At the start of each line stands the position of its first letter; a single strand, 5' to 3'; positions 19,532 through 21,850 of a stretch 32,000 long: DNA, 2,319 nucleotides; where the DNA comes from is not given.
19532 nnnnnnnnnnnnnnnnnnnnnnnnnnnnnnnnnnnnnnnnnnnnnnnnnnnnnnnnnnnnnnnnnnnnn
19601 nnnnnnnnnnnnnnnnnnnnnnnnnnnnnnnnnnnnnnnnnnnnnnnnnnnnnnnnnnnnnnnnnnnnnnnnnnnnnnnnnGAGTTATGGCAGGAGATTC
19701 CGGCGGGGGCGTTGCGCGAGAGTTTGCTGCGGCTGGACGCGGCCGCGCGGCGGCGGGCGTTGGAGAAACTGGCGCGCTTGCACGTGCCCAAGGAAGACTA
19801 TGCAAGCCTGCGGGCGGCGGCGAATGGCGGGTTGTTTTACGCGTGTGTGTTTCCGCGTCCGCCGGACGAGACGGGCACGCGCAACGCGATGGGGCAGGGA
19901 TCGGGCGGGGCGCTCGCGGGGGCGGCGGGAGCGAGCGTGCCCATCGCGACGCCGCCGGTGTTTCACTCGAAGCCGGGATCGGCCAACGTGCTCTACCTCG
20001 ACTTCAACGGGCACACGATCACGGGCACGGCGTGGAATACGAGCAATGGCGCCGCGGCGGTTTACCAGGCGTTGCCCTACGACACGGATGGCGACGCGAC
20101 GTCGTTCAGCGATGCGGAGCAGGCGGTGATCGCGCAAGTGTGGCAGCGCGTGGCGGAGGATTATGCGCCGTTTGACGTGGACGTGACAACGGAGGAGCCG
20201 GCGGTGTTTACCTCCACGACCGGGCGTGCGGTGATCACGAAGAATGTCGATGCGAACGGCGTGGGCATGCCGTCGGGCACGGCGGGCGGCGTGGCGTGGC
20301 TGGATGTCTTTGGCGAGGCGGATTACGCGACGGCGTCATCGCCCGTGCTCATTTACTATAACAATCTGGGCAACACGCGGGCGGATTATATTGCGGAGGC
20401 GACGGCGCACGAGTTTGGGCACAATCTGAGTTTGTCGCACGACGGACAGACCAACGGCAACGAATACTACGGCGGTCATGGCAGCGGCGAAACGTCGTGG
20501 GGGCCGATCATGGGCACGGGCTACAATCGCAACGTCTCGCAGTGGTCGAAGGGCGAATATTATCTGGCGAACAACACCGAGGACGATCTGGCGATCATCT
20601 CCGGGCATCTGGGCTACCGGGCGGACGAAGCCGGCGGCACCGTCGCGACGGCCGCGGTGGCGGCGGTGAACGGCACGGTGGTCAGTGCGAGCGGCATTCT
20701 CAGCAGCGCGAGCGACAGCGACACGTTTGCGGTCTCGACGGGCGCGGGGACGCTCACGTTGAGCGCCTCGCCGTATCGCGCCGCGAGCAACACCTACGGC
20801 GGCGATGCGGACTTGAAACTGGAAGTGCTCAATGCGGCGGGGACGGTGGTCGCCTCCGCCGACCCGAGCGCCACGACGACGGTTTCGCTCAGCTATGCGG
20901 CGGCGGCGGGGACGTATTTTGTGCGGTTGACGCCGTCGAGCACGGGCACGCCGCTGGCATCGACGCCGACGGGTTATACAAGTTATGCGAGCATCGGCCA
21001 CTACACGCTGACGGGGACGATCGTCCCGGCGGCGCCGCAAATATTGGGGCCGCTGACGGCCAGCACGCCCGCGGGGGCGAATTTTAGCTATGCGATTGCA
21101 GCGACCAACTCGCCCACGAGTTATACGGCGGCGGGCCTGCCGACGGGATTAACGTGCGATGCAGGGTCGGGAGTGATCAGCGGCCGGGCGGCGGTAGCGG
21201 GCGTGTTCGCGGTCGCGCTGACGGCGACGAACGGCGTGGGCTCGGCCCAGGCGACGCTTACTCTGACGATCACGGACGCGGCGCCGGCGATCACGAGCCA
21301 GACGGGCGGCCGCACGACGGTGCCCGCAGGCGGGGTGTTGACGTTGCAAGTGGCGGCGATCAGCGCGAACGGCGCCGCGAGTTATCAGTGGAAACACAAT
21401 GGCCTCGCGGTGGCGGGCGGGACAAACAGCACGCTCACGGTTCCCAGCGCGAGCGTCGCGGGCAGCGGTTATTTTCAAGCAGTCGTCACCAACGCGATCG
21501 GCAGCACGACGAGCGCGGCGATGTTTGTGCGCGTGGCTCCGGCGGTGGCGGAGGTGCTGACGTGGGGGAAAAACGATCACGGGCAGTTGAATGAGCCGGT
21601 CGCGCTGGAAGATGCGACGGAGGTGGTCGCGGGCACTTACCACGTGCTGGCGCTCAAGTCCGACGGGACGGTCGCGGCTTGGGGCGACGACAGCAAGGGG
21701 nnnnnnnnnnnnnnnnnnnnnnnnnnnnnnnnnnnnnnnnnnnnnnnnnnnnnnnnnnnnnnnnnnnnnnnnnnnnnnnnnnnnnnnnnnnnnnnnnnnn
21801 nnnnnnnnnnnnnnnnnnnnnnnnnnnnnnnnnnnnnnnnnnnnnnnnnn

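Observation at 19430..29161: Giant 3,243-aa protein fusing a metzincin protease, a full RCC1 propeller and about 30 beta-sandwich modules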

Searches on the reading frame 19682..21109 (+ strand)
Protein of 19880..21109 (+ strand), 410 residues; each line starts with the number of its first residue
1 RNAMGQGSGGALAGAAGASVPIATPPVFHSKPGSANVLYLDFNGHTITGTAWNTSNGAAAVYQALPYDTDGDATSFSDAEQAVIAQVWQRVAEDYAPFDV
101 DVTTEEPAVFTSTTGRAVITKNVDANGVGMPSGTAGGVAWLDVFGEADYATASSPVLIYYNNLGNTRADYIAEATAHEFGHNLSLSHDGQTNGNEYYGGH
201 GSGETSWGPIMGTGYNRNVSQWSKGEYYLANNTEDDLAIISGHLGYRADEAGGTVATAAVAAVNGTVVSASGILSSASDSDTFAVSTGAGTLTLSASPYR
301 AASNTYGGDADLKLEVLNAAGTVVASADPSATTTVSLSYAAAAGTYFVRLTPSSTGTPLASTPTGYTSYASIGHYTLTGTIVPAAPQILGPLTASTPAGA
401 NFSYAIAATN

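Call 10: find_homologous_proteins(query=window:19880-21109:+)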
Query window:19880-21109:+ (410 aa): 2190 proteins with E <= 0.001 among 8000 candidates; the best 120 are listed.
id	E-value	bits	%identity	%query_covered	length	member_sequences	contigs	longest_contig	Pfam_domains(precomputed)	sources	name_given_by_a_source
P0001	5.3e-144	498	60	99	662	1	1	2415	PF13582.13,PF04151.22,PF13688.13,PF05345.19,PF13583.12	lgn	-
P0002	3.0e-139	483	61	95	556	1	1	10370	PF04151.22,PF13688.13,PF05345.19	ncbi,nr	ncbi:MAG TPA: putative Ig domain-containing protein, partial [Opitutus sp.]|nr:putative Ig domain-co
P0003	2.9e-131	456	57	91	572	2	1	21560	PF13688.13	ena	-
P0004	2.2e-130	454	58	90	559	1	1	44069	PF13688.13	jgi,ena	-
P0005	5.3e-129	449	58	91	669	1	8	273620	PF13582.13,PF13688.13,PF13583.12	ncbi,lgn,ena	-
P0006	4.8e-127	443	54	96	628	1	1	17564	PF07679.23,PF13895.13,PF13688.13,PF13927.13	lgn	-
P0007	1.5e-126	441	54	95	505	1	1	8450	PF13582.13,PF13688.13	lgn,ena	-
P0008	1.6e-126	441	55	89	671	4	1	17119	PF13582.13,PF13688.13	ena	-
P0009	9.4e-124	432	55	90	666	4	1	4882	PF13582.13,PF13688.13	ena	-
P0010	1.7e-122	428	54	89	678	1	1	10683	PF13582.13,PF13688.13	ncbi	-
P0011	3.4e-122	427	54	91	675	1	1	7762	PF13582.13,PF04151.22,PF13688.13,PF13583.12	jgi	jgi:hypothetical protein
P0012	2.9e-121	423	52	96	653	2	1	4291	PF07679.23,PF13895.13,PF13688.13,PF13927.13,PF00047.32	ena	-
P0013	4.4e-121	423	54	89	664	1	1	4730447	PF13582.13,PF13688.13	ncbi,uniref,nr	ncbi:hypothetical protein CMV30_09570 [Nibricoccus aquaticus]|uniref:Peptidase C-terminal archaeal/b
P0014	9.5e-121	422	52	96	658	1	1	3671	PF07679.23,PF13895.13,PF13688.13,PF13927.13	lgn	-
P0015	6.8e-118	412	53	91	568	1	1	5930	PF13688.13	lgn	-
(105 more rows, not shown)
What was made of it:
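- The same head occurs alone in more than 2,000 proteins of mostly 500-715 aa (call 10).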

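Call 33: predict_structure(alignment_id=A2)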
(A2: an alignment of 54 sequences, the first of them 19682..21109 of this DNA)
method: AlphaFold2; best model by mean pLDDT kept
length: 476 residues; sequences in the alignment: 54
mean_pLDDT: 86.9   pTM: 0.88
mean pLDDT of the five models: 86.9, 86.7, 83.3, 82.0, 81.9
residues with pLDDT >= 90: 303; 70-90: 88; 50-70: 84; < 50: 1
segments of 3 or more residues with pLDDT < 50: none
pLDDT, mean of each block of 10 residues (from residue 1): 89 95 96 89 94 87 57 53 79 96 98 94 89 96 94 94 97 97 98 96 97 95 96 90 97 75 64 76 75 72 95 94 96 95 94 95 83 79 98 89 96 94 65 82 93 65 66 55
secondary structure, 60 per line:
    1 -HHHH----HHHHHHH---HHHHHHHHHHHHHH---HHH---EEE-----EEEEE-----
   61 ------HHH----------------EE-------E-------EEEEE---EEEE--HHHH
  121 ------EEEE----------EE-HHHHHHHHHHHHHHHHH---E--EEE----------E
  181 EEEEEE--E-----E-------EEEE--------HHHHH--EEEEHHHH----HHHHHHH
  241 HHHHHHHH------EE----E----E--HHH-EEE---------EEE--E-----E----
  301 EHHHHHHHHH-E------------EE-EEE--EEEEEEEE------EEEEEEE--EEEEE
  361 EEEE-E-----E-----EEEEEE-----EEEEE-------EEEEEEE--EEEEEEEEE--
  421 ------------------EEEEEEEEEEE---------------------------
elements in order: H2-5 H10-16 H20-33 E43-45 E51-55 E103-107 E111-114 H117-120 E127-130 H144-160 E167-169 E180-186 E203-206 H215-219 E222-225 H226-229 H234-248 E273-275 E285-287 H302-310 E328-330 E333-340 E347-353 E356-364 E378-383 E389-393 E401-407 E410-418 E439-449
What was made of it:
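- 19691..19855 (+): Conserved prosegment, aa 88-142 (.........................), with the putative zinc-blocking switch residue Cys139. AF2 pLDDT is 87-96 with helices and a strand at aa 135-139 (call 33).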

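Call 37: fold_search(model_id=the predicted structure, library=pdb)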
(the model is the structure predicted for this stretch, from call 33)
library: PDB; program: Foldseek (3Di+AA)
matches with E <= 10: 963; with E <= 0.001: 24
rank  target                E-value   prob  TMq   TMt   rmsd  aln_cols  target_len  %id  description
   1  3afg_B                1.5e-05  0.97  0.18  0.17  17.6       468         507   11  Crystal structure of ProN-Tk-SP from Thermococcus kodakaraensis (released 2010-08-04)
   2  3afg_A                3.1e-05  1.00  0.18  0.17   2.0       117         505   15  Crystal structure of ProN-Tk-SP from Thermococcus kodakaraensis (released 2010-08-04)
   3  9ues_B                5.1e-05  1.00  0.18  0.21   2.3       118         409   15  Crystal structure of an inactive TKSP mutant in complex with the TKS propeptide (released 2026-02-18)
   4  7rrm_A                1.3e-04  1.00  0.17  0.69   5.1       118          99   14  Structure of the human TMED1 (p24gamma1) Golgi dynamics Domain (released 2021-10-20)
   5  4dzg                  1.3e-04  1.00  0.18  0.64   5.4       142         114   15  Crystal structure of Aeromonas hydrophila PliG, a periplasmic lysozyme inhibitor of g-type lysozyme (released 2012-06-13)
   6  3jqw_B                1.4e-04  1.00  0.20  0.71   2.7       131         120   18  Crystal structure of Clostridium histolyticum colH collagenase collagen-binding domain 3 at 2 Angstrom resolution in p (released 2010-09-29)
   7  5sv5                  1.4e-04  1.00  0.17  0.68   4.6       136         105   13  1.0 Angstrom Crystal Structure of pre-Peptidase C-terminal Domain of Collagenase from Bacillus anthracis. (released 2016-08-17)
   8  7uab_A                1.8e-04  0.54  0.14  0.14  20.1       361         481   13  Human pro-meprin alpha (zymogen state) (released 2022-11-02)
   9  7uab_D                1.9e-04  0.60  0.16  0.16  19.3       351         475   14  Human pro-meprin alpha (zymogen state) (released 2022-11-02)
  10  1nqj_A                2.0e-04  1.00  0.17  0.75   3.2       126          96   14  CRYSTAL STRUCTURE OF CLOSTRIDIUM HISTOLYTICUM COLG COLLAGENASE COLLAGEN-BINDING DOMAIN 3B AT 1.0 ANGSTROM RESOLUTION I (released 2003-04-15)
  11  8a28_A                2.3e-04  0.82  0.18  0.22  28.4       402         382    9  Structure of the astacin zymogen of LAST-MAM from Limulus polyphemus (released 2022-10-19)
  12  3jqw_C                2.4e-04  1.00  0.20  0.71   2.2       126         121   17  Crystal structure of Clostridium histolyticum colH collagenase collagen-binding domain 3 at 2 Angstrom resolution in p (released 2010-09-29)
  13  1nqj_B                3.1e-04  1.00  0.16  0.59   3.1       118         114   13  CRYSTAL STRUCTURE OF CLOSTRIDIUM HISTOLYTICUM COLG COLLAGENASE COLLAGEN-BINDING DOMAIN 3B AT 1.0 ANGSTROM RESOLUTION I (released 2003-04-15)
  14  3jqw_A                3.7e-04  1.00  0.20  0.74   2.3       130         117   18  Crystal structure of Clostridium histolyticum colH collagenase collagen-binding domain 3 at 2 Angstrom resolution in p (released 2010-09-29)
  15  2o8o_A                3.9e-04  1.00  0.16  0.65   2.5       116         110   11  Crystal structure of Clostridium histolyticum colg collagenase collagen-binding domain 3B at 1.35 Angstrom resolution  (released 2007-12-11)
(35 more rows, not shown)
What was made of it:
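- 20642..21019 (+): PPC (pre-peptidase C-terminal) beta-sandwich, aa 405-530. Foldseek matches collagenase collagen-binding and PPC domains with target TM-scores of 0.55-0.75 (call 37).
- On PPC (bacterial pre-peptidase C-terminal) domain: Foldseek matches ColG/ColH collagen-binding domains and the B. anthracis PPC domain at probability 1.0 and target TM-scores of 0.55-0.75 (call 37).
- Closest known: Clostridial collagenases ColG/ColH. Same: The PPC domain matches the ColG/ColH collagen-binding domains structurally (call 37).
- The whole-head model matches pro-meprin and pro-astacin zymogens (call 37). The PPC domain matches the collagen-binding domain fold (call 37).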

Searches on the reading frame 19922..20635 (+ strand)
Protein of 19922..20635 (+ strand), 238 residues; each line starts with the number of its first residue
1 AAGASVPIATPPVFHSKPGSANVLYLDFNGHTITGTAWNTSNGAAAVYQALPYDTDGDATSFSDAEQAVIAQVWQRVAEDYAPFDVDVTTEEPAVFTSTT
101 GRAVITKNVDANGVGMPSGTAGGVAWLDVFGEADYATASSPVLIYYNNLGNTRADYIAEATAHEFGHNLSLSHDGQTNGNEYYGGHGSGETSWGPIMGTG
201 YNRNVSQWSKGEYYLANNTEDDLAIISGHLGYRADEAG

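Call 66: predict_structure(alignment_id=A3)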
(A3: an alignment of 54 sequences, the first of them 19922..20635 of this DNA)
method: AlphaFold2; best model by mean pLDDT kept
length: 238 residues; sequences in the alignment: 54
mean_pLDDT: 84.3   pTM: 0.85
mean pLDDT of the five models: 84.3, 84.1, 82.8, 82.7, 80.6
residues with pLDDT >= 90: 150; 70-90: 35; 50-70: 34; < 50: 19
segments of 3 or more residues with pLDDT < 50: 175-192
pLDDT, mean of each block of 10 residues (from residue 1): 82 96 98 96 91 97 97 94 95 98 98 95 92 95 93 87 92 54 37 58 59 57 86 78
secondary structure, 60 per line:
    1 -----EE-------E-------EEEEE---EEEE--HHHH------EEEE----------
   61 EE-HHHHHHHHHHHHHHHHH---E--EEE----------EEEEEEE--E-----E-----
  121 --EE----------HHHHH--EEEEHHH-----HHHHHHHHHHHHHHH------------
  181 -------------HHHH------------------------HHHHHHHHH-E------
elements in order: E23-27 E31-34 H37-40 E47-50 H64-80 E87-89 E100-106 H135-139 E142-145 H154-168 H194-197 H222-230

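Call 68: fold_search(model_id=the predicted structure, library=pdb)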
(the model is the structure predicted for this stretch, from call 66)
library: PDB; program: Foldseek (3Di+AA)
matches with E <= 10: 184; with E <= 0.001: 21
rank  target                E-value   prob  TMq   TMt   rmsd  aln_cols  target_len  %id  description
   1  1sat                  1.1e-04  1.00  0.39  0.23  10.1       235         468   18  CRYSTAL STRUCTURE OF THE 50 KDA METALLO PROTEASE FROM S. MARCESCENS (released 1995-07-31)
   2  1k7g                  1.4e-04  1.00  0.42  0.25   9.0       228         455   14  PrtC from Erwinia chrysanthemi (released 2002-10-19)
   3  3u1r                  1.5e-04  1.00  0.40  0.24   8.2       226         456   19  Structure Analysis of A New Psychrophilic Marine Protease (released 2012-10-31)
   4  1srp                  1.5e-04  1.00  0.41  0.24   8.1       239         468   18  STRUCTURAL ANALYSIS OF SERRATIA PROTEASE (released 1995-02-14)
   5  1af0                  1.9e-04  0.99  0.36  0.21   9.4       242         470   15  SERRATIA PROTEASE IN COMPLEX WITH INHIBITOR (released 1998-03-25)
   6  1g9k                  2.4e-04  1.00  0.41  0.25   8.2       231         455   17  CRYSTAL STRUCTURE OF A PSYCHROPHILIC ALKALINE PROTEASE FROM PSEUDOMONAS TAC II 18 (released 2003-02-14)
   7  1k7q                  3.1e-04  1.00  0.42  0.25   6.7       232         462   15  PrtC from Erwinia chrysanthemi: E189A mutant (released 2002-10-20)
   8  1o0t                  3.1e-04  0.99  0.38  0.23   8.5       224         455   17  CRYSTAL STRUCTURE OF A COLD ADAPTED ALKALINE PROTEASE FROM PSEUDOMONAS TAC II 18, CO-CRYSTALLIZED WITH 5 mM EDTA (5 DAYS (released 2003-07-15)
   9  1k7i                  3.3e-04  0.99  0.38  0.23   8.8       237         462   16  PrtC from Erwinia chrysanthemi: Y228F mutant (released 2002-10-19)
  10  5d7w                  3.3e-04  0.98  0.37  0.22   9.2       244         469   18  Crystal structure of serralysin (released 2016-01-13)
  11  1go8                  4.0e-04  0.99  0.40  0.23   9.1       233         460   14  The metzincin's methionine: PrtC M226L mutant (released 2002-10-17)
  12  1r54_A                4.5e-04  0.99  0.37  0.42  10.3       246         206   13  Crystal structure of the catalytic domain of human ADAM33 (released 2004-10-12)
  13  8weo_A                4.5e-04  0.98  0.35  0.42   9.3       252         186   14  Bacteroides fragilis toxin in complex with neutralization nanobody (released 2024-09-25)
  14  4i35                  4.5e-04  0.97  0.37  0.22   9.4       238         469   16  The crystal structure of serralysin (released 2013-11-27)
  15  7pol_A                5.5e-04  0.97  0.34  0.26   9.1       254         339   15  Crystal structure of profragilysin-3 (proBFT-3) from Bacteroides fragilis in complex with flumequine (released 2022-09-14)
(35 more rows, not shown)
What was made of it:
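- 19931..20629 (+): Metzincin catalytic domain, aa 168-400. AF2 pLDDT is 84.3, and all top-50 Foldseek PDB hits are metzincins: serralysins, ADAMs, fragilysin and MMPs (calls 66, 68).
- On Reprolysin/adamalysin family (MEROPS M12B): Serralysins rank above ADAMs, and all TM-scores are at or below 0.45 (call 68).
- The AF2 models are confident (pLDDT 86.9/pTM 0.88 and pLDDT 84.3/pTM 0.85), and all 50 best Foldseek matches of the catalytic domain are metzincins (calls 33, 66, 68).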

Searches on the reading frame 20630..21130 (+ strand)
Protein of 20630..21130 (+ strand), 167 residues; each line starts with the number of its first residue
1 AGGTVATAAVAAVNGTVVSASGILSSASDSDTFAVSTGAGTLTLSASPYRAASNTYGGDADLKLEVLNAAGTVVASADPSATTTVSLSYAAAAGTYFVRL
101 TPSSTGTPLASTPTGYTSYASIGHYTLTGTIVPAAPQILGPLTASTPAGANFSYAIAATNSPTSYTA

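Call 16: search_protein_families(library=pfam, proteins=[window:20630-21130:+], max_evalue=1)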
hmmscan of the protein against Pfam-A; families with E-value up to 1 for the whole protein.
window:20630-21130:+ (167 aa): 2 families
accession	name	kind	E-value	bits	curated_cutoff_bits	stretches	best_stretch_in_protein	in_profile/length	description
PF04151.21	PPC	-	1.9e-05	25.9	25.9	1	29-101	1-69/70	Bacterial pre-peptidase C-terminal domain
PF18962.6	Por_Secre_tail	-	0.096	13.4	27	1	60-103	20-65/75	Secretion system C-terminal sorting domain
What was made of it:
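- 20642..21019 (+): PF04151 scores 25.9 bits, equal to its cut-off (call 16).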

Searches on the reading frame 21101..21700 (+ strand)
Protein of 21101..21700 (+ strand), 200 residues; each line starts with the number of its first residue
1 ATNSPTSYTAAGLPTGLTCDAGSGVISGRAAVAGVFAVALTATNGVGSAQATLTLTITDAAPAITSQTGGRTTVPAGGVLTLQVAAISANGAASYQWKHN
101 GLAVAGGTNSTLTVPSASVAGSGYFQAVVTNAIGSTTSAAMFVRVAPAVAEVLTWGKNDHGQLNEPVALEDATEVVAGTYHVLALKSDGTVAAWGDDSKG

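Call 16: search_protein_families(library=pfam, proteins=[window:21101-21700:+], max_evalue=1)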
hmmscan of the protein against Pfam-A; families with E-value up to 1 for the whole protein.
window:21101-21700:+ (200 aa): 10 families
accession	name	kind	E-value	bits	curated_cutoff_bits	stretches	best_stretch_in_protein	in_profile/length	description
PF13540.12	RCC1_2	-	1.1e-10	41.5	22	2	173-200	2-29/30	Regulator of chromosome condensation (RCC1) repeat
PF25390.1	WD40_RLD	-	6.9e-08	32.6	150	1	86-199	45-171/363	RCC1-like domain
PF05345.18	He_PIG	-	5e-07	30.5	24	1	5-58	38-96/96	Putative Ig domain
PF13895.12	Ig_2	-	6.7e-06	26.7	27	1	62-141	2-75/79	Immunoglobulin domain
PF13927.12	Ig_3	-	7.4e-06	26.8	30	1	62-131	2-78/78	Immunoglobulin domain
PF07679.22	I-set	-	0.00069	20.1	23.7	1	106-140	52-86/90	Immunoglobulin I-set domain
PF00801.26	PKD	-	0.0014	19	23.5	1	33-56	56-79/80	PKD domain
PF00415.24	RCC1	-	0.021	15.9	21.7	1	151-163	3-15/50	Regulator of chromosome condensation (RCC1) repeat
PF00047.31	ig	-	0.11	13.3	21.8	1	72-138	3-79/81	Immunoglobulin domain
PF18911.6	PKD_4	-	0.12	12.9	27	0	33-58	59-84/85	PKD domain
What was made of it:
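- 21281..21529 (+): Ig-like domain 1, aa 618-700. Ig_2 scores 26.7 and Ig_3 26.8 bits, just under their cut-offs (call 16).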
